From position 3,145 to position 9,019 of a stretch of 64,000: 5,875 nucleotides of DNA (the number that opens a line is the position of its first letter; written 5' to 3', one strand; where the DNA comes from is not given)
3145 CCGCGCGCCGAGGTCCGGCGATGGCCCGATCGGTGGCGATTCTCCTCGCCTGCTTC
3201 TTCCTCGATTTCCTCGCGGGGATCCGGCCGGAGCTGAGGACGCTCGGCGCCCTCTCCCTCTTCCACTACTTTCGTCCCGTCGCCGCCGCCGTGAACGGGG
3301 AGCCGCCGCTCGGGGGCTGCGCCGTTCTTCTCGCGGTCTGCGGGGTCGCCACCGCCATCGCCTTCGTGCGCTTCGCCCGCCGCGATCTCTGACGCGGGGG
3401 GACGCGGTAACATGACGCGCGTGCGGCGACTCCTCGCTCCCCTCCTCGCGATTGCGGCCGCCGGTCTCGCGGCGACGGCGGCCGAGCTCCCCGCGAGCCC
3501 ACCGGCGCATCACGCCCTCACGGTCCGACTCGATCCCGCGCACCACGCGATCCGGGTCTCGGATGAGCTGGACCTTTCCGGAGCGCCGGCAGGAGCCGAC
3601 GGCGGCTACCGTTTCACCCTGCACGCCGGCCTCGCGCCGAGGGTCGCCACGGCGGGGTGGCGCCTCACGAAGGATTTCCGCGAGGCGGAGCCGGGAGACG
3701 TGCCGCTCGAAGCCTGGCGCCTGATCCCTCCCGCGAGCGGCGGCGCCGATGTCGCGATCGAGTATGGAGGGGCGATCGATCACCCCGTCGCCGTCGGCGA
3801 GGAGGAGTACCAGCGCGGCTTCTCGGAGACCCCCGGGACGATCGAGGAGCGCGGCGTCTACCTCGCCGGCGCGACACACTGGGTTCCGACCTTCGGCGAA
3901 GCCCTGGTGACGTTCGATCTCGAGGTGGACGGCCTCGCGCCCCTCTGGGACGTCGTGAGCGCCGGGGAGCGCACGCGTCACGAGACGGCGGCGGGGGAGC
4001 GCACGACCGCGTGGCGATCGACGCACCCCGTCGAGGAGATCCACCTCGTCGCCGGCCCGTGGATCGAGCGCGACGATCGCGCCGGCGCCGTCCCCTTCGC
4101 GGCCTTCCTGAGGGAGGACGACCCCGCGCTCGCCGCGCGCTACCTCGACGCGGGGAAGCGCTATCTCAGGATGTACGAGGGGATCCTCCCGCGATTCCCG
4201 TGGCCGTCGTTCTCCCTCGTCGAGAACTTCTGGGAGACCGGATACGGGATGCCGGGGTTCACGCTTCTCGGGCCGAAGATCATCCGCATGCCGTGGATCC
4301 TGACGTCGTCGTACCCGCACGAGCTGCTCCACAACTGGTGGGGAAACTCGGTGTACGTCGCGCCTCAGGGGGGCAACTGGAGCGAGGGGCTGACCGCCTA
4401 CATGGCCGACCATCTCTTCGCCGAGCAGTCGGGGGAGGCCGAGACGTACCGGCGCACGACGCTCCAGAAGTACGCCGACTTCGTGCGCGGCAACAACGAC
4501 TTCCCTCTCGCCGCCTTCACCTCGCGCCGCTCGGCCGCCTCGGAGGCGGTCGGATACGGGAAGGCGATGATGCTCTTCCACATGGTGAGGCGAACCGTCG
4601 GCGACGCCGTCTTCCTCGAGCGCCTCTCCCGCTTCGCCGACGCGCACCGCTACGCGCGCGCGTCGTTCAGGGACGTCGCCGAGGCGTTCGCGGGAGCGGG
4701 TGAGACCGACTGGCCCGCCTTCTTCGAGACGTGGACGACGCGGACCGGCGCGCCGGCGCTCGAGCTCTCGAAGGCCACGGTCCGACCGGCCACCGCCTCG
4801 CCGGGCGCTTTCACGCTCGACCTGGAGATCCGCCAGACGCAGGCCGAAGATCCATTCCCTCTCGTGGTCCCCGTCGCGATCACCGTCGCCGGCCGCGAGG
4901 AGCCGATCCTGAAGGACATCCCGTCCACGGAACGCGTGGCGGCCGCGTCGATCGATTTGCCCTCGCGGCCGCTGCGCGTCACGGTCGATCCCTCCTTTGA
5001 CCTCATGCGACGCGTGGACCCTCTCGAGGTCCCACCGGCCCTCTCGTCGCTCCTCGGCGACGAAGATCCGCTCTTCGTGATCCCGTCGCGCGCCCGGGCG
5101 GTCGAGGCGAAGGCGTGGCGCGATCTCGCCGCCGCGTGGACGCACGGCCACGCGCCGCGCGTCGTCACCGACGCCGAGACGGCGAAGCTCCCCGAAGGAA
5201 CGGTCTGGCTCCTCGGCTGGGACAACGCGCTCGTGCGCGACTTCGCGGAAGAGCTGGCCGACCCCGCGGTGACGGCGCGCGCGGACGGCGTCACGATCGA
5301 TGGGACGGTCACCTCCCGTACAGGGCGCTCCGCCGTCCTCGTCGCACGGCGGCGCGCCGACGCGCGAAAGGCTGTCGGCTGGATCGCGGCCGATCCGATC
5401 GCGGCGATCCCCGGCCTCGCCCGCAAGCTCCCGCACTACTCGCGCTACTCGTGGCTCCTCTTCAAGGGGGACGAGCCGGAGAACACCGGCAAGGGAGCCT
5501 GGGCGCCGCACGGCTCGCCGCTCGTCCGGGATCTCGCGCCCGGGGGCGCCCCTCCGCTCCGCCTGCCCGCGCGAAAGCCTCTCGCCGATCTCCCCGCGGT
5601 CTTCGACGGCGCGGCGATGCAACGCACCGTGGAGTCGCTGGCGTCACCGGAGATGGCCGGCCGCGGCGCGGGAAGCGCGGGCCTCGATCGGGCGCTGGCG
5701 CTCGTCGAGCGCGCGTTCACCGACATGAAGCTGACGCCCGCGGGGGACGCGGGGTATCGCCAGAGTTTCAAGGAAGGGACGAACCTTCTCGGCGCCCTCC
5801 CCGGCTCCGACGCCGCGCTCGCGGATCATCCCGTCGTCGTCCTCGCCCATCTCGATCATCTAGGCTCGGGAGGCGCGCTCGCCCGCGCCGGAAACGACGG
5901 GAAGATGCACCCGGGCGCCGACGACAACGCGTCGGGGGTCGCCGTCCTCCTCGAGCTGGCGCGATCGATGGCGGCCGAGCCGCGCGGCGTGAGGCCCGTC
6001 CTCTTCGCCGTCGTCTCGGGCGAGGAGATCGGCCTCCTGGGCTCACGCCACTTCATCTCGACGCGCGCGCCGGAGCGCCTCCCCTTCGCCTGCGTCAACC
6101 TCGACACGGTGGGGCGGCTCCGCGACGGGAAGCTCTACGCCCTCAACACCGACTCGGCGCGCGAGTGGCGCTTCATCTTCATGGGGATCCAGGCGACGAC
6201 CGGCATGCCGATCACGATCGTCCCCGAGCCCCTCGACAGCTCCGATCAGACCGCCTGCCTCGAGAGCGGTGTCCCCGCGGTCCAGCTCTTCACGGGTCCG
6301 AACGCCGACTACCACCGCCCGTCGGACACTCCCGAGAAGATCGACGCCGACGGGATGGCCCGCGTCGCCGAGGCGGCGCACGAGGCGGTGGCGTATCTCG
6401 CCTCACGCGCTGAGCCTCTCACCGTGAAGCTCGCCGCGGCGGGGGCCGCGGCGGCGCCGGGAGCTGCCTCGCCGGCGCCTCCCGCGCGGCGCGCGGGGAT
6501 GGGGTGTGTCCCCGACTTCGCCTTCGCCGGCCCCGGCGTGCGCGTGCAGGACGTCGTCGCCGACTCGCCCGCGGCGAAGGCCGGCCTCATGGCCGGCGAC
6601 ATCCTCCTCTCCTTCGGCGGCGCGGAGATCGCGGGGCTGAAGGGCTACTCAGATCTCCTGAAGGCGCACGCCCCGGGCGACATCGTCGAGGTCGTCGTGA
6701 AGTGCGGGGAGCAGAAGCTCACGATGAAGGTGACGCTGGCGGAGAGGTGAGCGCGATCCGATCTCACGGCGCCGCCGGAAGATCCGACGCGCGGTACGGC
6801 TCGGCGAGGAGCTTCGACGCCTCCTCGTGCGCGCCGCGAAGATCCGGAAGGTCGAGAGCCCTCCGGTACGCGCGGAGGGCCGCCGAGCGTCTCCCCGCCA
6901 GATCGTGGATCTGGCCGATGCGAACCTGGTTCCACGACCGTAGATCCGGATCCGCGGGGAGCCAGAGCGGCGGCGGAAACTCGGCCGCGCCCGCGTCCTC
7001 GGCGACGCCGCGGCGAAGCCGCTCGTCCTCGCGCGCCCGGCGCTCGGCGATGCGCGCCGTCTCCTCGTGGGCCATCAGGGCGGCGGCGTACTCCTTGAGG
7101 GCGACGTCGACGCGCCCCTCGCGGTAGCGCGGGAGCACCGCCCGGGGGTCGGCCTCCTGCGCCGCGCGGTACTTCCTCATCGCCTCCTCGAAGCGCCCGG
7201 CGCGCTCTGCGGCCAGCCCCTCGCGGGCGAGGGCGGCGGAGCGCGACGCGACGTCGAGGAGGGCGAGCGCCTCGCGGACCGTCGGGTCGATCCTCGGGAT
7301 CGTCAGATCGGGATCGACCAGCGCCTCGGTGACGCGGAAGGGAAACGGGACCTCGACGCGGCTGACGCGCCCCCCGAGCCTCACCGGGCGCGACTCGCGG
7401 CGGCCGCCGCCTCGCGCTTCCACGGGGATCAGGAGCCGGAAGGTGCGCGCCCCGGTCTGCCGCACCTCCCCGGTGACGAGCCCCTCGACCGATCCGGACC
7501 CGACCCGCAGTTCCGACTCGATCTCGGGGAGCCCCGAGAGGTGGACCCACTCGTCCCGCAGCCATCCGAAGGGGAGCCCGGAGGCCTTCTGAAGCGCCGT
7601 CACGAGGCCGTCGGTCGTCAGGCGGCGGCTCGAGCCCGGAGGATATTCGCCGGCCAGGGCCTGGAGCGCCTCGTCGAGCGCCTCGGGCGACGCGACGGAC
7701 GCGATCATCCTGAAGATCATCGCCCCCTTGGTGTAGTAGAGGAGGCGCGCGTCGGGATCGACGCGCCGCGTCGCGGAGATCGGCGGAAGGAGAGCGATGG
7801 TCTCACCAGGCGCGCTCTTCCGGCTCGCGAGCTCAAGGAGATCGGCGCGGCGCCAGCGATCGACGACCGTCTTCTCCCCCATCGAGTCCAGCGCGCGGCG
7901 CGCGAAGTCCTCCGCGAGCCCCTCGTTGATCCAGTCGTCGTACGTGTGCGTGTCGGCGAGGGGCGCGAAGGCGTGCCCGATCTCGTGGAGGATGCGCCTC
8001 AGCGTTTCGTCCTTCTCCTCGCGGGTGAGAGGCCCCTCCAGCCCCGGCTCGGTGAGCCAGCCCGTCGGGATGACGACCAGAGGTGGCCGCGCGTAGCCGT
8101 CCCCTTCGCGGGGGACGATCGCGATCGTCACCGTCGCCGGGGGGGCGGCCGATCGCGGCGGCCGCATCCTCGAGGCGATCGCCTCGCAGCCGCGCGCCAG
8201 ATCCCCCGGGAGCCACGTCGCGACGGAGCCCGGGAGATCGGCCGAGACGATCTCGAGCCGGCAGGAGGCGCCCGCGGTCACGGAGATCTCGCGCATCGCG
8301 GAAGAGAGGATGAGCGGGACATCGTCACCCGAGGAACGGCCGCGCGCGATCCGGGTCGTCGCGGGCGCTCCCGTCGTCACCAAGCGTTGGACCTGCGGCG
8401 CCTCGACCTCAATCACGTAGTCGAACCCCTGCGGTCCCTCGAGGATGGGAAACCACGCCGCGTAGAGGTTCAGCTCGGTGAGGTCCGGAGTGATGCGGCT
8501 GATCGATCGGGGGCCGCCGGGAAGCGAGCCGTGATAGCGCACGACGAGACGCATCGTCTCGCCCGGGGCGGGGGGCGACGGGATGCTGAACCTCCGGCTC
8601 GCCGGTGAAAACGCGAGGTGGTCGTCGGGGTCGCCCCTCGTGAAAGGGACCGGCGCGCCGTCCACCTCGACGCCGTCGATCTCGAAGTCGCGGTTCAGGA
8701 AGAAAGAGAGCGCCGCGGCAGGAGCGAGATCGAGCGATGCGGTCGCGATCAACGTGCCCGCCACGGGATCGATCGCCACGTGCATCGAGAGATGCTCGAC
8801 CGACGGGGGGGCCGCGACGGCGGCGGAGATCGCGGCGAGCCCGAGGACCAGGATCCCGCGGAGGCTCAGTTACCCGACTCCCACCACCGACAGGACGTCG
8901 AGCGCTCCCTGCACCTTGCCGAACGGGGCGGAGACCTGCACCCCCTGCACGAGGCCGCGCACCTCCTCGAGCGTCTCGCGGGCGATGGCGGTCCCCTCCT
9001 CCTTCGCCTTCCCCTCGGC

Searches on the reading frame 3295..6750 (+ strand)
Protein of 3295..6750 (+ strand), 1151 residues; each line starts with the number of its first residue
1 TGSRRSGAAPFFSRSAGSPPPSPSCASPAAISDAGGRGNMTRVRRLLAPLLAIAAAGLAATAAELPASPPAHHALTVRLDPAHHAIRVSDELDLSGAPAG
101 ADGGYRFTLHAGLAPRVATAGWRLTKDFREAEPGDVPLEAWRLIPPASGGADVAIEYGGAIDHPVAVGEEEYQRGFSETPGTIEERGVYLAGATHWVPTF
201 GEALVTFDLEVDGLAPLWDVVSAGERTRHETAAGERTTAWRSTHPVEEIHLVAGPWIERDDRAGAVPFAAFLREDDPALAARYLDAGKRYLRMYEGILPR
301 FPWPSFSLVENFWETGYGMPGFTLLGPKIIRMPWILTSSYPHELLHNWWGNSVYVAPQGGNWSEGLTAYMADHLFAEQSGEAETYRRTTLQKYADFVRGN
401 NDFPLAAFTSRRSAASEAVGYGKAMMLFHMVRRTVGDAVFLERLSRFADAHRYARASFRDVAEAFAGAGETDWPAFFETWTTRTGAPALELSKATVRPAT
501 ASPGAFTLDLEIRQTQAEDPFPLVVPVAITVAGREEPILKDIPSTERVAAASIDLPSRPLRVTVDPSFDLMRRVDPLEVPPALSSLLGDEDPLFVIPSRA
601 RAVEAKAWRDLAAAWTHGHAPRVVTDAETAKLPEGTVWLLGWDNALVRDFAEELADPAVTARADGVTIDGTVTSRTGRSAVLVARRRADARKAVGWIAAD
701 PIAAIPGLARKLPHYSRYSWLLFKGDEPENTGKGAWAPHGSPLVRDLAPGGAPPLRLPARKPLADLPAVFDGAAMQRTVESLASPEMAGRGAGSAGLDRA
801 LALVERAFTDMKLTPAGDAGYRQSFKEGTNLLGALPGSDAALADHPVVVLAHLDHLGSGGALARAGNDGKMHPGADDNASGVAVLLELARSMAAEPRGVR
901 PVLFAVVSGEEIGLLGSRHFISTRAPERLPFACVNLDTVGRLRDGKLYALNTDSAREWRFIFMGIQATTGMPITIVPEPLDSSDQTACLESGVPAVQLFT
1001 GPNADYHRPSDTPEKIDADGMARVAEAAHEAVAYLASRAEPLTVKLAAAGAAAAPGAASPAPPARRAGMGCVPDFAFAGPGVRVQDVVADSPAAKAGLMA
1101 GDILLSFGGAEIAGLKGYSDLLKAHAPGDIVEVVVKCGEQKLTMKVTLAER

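Call 71: search_protein_families(library=pfam, proteins=[window:3295-6750:+], max_evalue=0.0001)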
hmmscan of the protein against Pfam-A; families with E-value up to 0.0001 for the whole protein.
window:3295-6750:+ (1151 aa): 5 families
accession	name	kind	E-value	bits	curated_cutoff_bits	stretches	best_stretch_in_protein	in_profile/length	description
PF04389.22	Peptidase_M28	-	1.9e-34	119.6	21.3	1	830-1031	1-192/193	Peptidase family M28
PF13180.12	PDZ_2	-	3.6e-11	43.6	27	1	1080-1148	12-80/80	PDZ domain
PF01433.26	Peptidase_M1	-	2e-09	37.8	27.7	1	342-480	73-218/218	Peptidase family M1 domain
PF17820.7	PDZ_6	-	3.2e-09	36.8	27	1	1084-1134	2-52/54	PDZ domain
PF01546.33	Peptidase_M20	-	1.2e-06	29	24.6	1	851-938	4-86/206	Peptidase family M20/M25/M40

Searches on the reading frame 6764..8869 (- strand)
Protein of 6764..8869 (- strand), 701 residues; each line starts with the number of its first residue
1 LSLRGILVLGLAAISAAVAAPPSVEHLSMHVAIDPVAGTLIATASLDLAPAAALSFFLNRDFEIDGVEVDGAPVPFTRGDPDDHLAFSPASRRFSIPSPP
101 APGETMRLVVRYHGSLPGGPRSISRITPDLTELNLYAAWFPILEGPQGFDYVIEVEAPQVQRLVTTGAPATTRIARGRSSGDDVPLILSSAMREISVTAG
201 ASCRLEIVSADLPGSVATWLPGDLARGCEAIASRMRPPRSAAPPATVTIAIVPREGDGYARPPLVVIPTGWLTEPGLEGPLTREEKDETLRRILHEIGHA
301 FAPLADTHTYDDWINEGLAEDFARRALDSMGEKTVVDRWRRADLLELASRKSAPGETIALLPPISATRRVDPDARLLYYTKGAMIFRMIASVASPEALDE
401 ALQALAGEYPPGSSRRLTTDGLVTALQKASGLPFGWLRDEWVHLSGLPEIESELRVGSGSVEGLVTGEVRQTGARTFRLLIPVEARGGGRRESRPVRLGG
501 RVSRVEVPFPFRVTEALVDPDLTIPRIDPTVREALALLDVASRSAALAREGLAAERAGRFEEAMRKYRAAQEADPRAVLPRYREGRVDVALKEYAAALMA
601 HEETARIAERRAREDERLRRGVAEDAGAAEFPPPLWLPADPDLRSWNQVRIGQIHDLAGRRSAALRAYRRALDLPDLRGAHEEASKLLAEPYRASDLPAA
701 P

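Call 71: search_protein_families(library=pfam, proteins=[window:6764-8869:-], max_evalue=0.0001)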
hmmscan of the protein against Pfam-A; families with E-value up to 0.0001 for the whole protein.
window:6764-8869:- (701 aa): 2 families
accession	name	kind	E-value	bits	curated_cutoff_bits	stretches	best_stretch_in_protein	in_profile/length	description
PF01433.26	Peptidase_M1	-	4.3e-06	26.9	27.7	1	284-441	62-218/218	Peptidase family M1 domain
PF07719.23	TPR_2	-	8.2e-06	26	27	0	545-576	2-33/34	Tetratricopeptide repeat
